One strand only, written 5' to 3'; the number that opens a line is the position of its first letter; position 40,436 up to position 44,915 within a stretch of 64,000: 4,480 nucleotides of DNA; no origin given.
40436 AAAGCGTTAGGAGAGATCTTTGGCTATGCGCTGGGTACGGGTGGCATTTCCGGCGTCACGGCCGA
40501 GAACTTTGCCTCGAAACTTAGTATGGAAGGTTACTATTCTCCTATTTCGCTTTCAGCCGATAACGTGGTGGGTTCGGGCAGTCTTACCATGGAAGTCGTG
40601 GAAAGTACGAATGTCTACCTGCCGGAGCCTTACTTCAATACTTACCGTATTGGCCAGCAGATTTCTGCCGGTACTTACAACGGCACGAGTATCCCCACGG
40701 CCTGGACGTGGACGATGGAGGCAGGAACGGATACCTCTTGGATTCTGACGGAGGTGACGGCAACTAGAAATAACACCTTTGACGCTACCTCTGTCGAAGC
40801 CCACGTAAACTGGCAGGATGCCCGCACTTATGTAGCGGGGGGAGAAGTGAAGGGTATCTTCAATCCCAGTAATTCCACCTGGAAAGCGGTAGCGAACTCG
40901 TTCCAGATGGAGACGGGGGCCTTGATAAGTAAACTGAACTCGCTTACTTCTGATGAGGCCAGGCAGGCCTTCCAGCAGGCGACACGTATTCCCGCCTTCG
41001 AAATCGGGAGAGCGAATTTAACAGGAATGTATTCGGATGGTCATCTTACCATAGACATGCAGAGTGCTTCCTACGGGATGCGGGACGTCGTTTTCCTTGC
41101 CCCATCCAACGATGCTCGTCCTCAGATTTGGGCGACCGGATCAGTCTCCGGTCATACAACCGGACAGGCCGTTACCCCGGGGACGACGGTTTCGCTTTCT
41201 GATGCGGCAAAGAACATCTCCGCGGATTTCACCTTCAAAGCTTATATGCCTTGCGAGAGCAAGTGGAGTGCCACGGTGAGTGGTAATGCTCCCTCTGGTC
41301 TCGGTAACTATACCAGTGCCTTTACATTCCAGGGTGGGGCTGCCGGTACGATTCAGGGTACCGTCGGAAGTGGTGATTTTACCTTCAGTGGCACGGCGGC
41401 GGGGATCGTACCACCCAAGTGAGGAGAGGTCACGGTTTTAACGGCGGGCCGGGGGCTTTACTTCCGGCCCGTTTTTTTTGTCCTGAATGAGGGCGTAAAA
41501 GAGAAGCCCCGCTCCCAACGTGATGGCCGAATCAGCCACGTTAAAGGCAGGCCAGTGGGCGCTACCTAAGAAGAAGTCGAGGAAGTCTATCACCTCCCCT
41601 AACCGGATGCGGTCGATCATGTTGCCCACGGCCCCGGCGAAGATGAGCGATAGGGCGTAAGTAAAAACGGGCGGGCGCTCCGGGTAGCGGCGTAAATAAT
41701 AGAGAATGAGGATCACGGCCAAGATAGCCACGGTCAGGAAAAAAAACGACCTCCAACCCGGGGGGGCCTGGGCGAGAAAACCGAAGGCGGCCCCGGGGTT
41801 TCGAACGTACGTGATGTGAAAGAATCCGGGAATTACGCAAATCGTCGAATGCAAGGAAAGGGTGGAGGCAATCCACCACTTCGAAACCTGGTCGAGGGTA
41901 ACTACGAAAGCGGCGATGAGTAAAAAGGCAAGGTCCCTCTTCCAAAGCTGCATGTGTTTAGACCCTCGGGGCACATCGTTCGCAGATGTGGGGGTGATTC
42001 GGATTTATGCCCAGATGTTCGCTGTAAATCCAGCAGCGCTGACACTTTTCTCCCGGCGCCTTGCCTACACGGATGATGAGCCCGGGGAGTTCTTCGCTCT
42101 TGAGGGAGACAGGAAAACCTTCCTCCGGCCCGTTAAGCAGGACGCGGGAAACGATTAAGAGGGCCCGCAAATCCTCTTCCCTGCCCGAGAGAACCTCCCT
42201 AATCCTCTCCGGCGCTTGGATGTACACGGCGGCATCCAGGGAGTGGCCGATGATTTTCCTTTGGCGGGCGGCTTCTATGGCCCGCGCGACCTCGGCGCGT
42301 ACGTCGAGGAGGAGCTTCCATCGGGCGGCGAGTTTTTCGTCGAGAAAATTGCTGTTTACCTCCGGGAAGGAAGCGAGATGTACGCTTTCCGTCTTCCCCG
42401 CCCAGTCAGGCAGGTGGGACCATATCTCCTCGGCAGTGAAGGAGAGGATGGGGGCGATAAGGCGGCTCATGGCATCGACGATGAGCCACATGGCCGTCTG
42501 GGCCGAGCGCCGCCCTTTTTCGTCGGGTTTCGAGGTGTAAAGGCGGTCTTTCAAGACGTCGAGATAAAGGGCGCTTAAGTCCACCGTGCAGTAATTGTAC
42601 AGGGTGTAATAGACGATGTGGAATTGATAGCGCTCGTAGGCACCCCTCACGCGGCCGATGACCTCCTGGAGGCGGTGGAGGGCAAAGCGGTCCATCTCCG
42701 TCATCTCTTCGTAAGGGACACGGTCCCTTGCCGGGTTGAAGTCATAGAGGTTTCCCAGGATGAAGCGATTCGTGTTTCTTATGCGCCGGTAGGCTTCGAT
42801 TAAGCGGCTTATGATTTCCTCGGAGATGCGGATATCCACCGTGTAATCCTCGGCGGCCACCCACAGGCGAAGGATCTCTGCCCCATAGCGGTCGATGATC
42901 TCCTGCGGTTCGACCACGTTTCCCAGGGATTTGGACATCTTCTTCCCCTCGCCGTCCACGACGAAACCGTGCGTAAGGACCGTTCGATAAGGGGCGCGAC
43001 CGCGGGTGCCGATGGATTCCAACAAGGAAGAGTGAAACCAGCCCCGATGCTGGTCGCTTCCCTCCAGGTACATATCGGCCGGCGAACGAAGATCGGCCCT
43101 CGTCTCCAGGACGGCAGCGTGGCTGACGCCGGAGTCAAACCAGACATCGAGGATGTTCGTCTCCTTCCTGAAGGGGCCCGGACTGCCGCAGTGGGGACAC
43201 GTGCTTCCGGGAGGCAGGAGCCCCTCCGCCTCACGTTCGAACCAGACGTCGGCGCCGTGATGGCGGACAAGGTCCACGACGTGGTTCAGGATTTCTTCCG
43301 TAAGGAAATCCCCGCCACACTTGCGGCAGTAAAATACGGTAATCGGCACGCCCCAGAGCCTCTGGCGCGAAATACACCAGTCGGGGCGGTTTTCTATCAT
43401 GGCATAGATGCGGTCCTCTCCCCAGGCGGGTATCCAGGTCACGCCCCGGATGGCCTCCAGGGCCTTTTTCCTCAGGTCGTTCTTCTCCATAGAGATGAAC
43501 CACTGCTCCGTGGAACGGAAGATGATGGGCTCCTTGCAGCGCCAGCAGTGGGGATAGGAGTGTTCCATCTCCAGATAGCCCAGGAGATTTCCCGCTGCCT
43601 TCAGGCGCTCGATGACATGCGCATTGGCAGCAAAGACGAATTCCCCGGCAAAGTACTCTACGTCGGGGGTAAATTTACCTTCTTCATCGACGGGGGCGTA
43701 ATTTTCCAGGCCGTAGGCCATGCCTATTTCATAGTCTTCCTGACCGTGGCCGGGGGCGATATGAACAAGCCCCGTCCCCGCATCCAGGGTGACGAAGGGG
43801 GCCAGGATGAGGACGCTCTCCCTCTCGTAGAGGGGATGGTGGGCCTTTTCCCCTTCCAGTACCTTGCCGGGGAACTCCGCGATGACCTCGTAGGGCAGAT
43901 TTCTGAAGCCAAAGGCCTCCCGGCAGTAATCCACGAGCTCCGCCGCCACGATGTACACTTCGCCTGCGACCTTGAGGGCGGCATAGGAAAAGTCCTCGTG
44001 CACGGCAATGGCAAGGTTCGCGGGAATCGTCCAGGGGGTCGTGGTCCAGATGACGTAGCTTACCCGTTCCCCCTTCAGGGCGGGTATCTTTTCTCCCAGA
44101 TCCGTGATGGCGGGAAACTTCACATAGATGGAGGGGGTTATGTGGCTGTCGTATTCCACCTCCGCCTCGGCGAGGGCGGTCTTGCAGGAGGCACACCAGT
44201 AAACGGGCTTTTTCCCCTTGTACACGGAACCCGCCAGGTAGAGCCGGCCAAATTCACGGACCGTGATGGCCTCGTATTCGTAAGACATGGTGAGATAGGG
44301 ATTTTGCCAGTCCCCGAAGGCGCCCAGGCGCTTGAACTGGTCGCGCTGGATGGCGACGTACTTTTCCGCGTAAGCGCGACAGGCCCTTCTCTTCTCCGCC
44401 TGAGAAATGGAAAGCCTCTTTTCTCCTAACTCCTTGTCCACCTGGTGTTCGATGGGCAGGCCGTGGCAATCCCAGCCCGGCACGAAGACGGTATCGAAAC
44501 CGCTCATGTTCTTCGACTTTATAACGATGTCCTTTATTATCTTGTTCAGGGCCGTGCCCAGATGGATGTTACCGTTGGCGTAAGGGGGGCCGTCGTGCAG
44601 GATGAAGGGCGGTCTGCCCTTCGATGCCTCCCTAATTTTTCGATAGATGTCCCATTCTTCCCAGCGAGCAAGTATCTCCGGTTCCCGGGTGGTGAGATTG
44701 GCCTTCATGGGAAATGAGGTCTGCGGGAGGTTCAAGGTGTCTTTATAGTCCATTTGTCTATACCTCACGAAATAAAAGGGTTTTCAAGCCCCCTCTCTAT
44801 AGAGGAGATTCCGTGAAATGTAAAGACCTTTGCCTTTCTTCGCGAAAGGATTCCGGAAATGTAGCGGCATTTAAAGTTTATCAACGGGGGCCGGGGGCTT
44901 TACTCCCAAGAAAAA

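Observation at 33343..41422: Slam/type XI secretion-like TPR + beta-barrel outer-membrane gene coupled to a 2,177-aa FecR-domain giant secreted protein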

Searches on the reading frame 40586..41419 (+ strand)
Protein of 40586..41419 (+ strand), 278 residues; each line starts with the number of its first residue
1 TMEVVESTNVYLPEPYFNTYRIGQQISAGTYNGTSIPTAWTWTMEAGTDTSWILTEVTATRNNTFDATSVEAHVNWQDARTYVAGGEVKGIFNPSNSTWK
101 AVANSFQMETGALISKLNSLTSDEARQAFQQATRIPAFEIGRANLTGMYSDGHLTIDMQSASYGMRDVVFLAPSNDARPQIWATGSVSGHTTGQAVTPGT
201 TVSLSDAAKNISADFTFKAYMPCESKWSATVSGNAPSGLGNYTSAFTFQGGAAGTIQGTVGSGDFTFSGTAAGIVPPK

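Call 39: search_protein_families(library=pfam, alignment_id=A4, max_evalue=10)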
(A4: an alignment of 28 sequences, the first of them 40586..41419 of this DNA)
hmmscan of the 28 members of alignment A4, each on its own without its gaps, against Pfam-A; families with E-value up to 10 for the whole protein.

A. member 1, window:40586-41419:+ (278 aa): 0 families

B. families by the number of members that match (of 28 scanned): 9 families
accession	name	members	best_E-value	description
PF03842.18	Silic_transp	1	0.018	Silicon transporter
PF00064.24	Neur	1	0.056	Neuraminidase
PF19171.5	DUF5853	1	0.064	Family of unknown function (DUF5853)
PF19469.4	DUF6006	1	0.09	Family of unknown function (DUF6006)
PF23438.1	DUF7123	1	0.25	Domain of unknown function (DUF7123)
PF02493.26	MORN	1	0.39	MORN repeat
PF19765.4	DUF6252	1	0.44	Family of unknown function (DUF6252)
PF08997.15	UCR_6-4kD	1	2.5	Ubiquinol-cytochrome C reductase complex, 6.4kD protein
PF00511.22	PPV_E2_C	1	8.4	E2 (early) protein, C terminal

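Call 40: search_solved_structures(query=A4, max_evalue=10)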
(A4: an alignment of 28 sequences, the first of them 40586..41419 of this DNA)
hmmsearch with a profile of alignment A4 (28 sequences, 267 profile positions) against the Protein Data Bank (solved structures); distinct sequences matched with E-value up to 10: 0.

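Call 46: predict_structure(alignment_id=A4)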
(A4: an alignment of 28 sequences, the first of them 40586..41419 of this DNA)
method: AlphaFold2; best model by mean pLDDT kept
length: 278 residues; sequences in the alignment: 28
mean_pLDDT: 93.9   pTM: 0.90
mean pLDDT of the five models: 93.9, 93.1, 92.7, 92.6, 92.4
residues with pLDDT >= 90: 228; 70-90: 49; 50-70: 1; < 50: 0
segments of 3 or more residues with pLDDT < 50: none
pLDDT, mean of each block of 10 residues (from residue 1): 88 82 93 90 90 96 96 94 98 95 97 97 97 97 98 94 95 96 98 92 98 93 90 97 97 90 89 94
secondary structure, 60 per line:
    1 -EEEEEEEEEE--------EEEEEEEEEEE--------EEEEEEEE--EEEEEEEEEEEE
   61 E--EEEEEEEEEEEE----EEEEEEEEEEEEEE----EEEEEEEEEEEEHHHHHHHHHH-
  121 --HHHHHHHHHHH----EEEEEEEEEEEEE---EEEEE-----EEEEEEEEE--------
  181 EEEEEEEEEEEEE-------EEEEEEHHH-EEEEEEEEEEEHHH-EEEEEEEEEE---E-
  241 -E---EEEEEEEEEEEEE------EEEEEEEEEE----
elements in order: E2-11 E20-30 E39-46 E49-61 E64-75 E80-93 E98-109 H110-119 H123-133 E138-150 E154-158 E164-172 E181-193 E201-206 E211-221 E226-235 E246-258 E265-274

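Call 49: fold_search(model_id=the predicted structure, library=pdb)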
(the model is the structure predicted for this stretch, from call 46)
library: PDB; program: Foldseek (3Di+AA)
matches with E <= 10: 1074; with E <= 0.001: 0
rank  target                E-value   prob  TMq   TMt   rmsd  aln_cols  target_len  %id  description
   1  6ofo_A                1.4e-02  0.06  0.10  0.11  20.2       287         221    8  Crystal structure of split green fluorescent protein (GFP); s10 circular permutant (194-195) (released 2019-07-10)
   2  4o4u_B                1.6e-02  0.08  0.11  0.07  20.6       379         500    8  Crystal structure of the vaccine antigen Transferrin Binding Protein B (TbpB) mutant Trp-176-Ala from Haemophilus para (released 2015-01-14)
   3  6ofo_B                3.1e-02  0.06  0.10  0.12  19.1       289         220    9  Crystal structure of split green fluorescent protein (GFP); s10 circular permutant (194-195) (released 2019-07-10)
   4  4pr7_A                3.3e-02  0.38  0.14  0.22  18.3       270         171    4  KdgM porin in complex with disordered oligogalacturonate (released 2014-06-11)
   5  3nr4_B                4.4e-02  0.28  0.11  0.15  14.2       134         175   10  Pyrabactin-bound PYL2 (released 2010-07-14)
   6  4e1s                  5.1e-02  0.33  0.19  0.21  17.9       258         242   10  X-ray crystal structure of the transmembrane beta-domain from intimin from EHEC strain O157:H7 (released 2012-06-13)
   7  5o16_B                6.6e-02  0.06  0.11  0.12  19.3       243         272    8  Crystal structure of bifunctional dehydratase-cyclase domain in ambruticin biosynthesis (released 2017-11-08)
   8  6i3y_F                7.3e-02  0.25  0.14  0.19  17.1       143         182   15  Crystal structure of the human mitochondrial PRELID1K58V-TRIAP1 complex with PS (released 2019-03-20)
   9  3ohn_A                7.3e-02  0.07  0.13  0.09  19.3       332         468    6  Crystal structure of the FimD translocation domain (released 2011-06-01)
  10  8uws_D                7.3e-02  0.06  0.11  0.07  23.7       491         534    8  Cryo-EM structure of an Enterobacter GH43 Beta-Xylosidase: EcXyl43 (released 2024-05-15)
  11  9he8_B                7.3e-02  0.06  0.13  0.08  25.5       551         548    6  The molecular structure of a beta-1,4-D-xylosidase from the probiotic bacterium Levilactobacillus brevis (released 2025-01-15)
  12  4la7_A                7.7e-02  0.14  0.11  0.15  14.8       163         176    8  X-ray crystal structure of the PYL2-quinabactin-Hab1 ternary complex (released 2013-08-07)
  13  6zrc_B                7.7e-02  0.06  0.12  0.10  22.0       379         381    8  Structure of the human RBAP48 in complex with a macrocyclic peptide cyclized via a xylene linker attached to two cyste (released 2020-10-28)
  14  1i78_A                7.7e-02  0.06  0.11  0.10  25.2       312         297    8  CRYSTAL STRUCTURE OF OUTER MEMBRANE PROTEASE OMPT FROM ESCHERICHIA COLI (released 2001-10-03)
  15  2bi0                  7.7e-02  0.04  0.10  0.09  20.2       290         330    8  RV0216, A conserved hypothetical protein from Mycobacterium tuberculosis that is essential for bacterial survival during (released 2005-04-25)
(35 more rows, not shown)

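Call 81: search_protein_representatives(alignment_id=A4)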
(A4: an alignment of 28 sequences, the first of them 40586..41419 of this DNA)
Query: 28 sequences, 267 profile positions. Proteins with E-value up to 0.001 (for the whole library): 638; up to 1e-10: 586; up to 1e-30: 475. The best 150 are listed.
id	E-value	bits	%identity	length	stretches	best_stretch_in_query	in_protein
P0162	1.3e-140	483.8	-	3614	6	13-266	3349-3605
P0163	2.0e-125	434.0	-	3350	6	17-265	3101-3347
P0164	1.9e-124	430.8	-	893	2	11-266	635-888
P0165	9.6e-124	428.5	-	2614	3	5-266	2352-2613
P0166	1.3e-117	408.4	-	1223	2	8-266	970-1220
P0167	1.1e-116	405.3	-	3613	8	6-266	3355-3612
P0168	8.3e-114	395.9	-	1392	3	8-266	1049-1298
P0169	1.8e-103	362.0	-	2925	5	12-266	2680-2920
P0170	9.7e-98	343.3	-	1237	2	6-266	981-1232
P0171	2.9e-97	341.7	-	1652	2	9-267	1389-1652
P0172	2.3e-94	332.2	-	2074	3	8-267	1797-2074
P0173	7.4e-91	320.7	-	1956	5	15-267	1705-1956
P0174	6.0e-90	317.7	-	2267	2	12-266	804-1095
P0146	9.3e-90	317.1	-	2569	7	4-267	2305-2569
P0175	2.6e-89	315.6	-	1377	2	8-266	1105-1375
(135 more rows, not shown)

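Call 103: fold_search(model_id=the predicted structure, library=viral)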
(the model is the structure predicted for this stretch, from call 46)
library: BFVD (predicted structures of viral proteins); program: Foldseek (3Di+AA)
matches with E <= 10: 868; with E <= 0.001: 0
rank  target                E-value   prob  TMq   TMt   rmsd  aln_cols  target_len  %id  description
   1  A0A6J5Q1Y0            1.8e-02  0.13  0.16  0.12  23.8       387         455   10  Glycine-rich domain-containing protein [uncultured Caudovirales phage]
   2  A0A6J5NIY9            2.3e-02  0.47  0.16  0.21  10.1       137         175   13  Uncharacterized protein [uncultured Caudovirales phage]
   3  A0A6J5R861            2.3e-02  0.06  0.11  0.07  32.0       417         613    7  Autotransporter beta-domain containing protein [uncultured Caudovirales phage]
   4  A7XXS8                2.6e-02  0.13  0.14  0.11  19.0       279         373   10  Uncharacterized protein [Thermus phage P74-26]
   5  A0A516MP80            3.3e-02  0.09  0.15  0.13  17.4       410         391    7  (no name in the UniProt tables at hand)
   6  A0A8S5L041            4.1e-02  0.08  0.16  0.13  29.1       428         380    7  Maturation protein [ssRNA phage SRR6253161_1]
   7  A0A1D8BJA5            4.7e-02  0.06  0.12  0.12  18.6       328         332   15  SIFV.gp53-like protein [Sulfolobus islandicus filamentous virus 2]
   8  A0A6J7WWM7            5.0e-02  0.21  0.15  0.19   9.3       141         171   13  Uncharacterized protein [uncultured Caudovirales phage]
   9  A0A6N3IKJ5            5.5e-02  0.08  0.13  0.13  18.1       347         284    6  (no name in the UniProt tables at hand)
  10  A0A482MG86            5.8e-02  0.06  0.12  0.06  19.9       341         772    8  Sialidase domain-containing/CalX-like domain superfamily protein [Serratia phage Parlo]
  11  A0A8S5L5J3            5.8e-02  0.04  0.11  0.08  38.5       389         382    8  Maturation protein [ssRNA phage SRR7976325_21]
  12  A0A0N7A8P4            6.4e-02  0.54  0.15  0.25   9.7       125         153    3  (no name in the UniProt tables at hand)
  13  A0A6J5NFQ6            6.8e-02  0.20  0.14  0.17   9.9       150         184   11  Uncharacterized protein [uncultured Caudovirales phage]
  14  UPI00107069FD         6.8e-02  0.10  0.13  0.14  19.8       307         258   10  (no name look-up for this kind of identifier)
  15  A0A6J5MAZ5            7.1e-02  0.14  0.13  0.19  22.0       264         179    8  COG3637 Opacity protein and related surface antigens [uncultured Caudovirales phage]
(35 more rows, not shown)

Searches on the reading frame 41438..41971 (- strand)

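Call 6: search_protein_families(library=pfam, proteins=[window:41438-41971:-], max_evalue=0.01)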
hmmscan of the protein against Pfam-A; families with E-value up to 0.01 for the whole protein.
window:41438-41971:- (177 aa): 1 family
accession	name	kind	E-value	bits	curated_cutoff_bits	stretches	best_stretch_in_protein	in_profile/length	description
PF01252.23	Peptidase_A8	-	6.1e-46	156.6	25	1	19-162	1-141/142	Signal peptidase (SPase) II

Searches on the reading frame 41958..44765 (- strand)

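Call 6: search_protein_families(library=pfam, proteins=[window:41958-44765:-], max_evalue=0.01)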
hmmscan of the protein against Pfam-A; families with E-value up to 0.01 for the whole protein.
window:41958-44765:- (935 aa): 7 families
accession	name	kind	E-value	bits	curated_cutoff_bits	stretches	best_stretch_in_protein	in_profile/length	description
PF00133.28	tRNA-synt_1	-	6.8e-141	470.2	22.7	1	31-648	2-414/414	tRNA synthetases class I (I, L, M and V)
PF08264.19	Anticodon_1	-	1.7e-32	112.8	25.1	1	692-849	1-148/148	Anticodon-binding domain of tRNA ligase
PF09334.17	tRNA-synt_1g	-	8.2e-25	87.8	20.1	2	61-204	8-136/391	tRNA synthetases class I (M)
PF06827.20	zf-FPG_IleRS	-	1.4e-09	38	21.3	1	905-933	1-29/30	Zinc finger found in FPG and IleRS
PF01406.26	tRNA-synt_1e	-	1.9e-08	34.5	27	1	596-653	240-297/301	tRNA synthetases class I (C) catalytic domain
PF01921.24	tRNA-synt_1f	-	1.4e-06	27.9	27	1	598-664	271-337/360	tRNA synthetases class I (K)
PF13603.12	tRNA-synt_1_2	-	0.00047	20.1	25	1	303-360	84-141/185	Leucyl-tRNA synthetase, editing domain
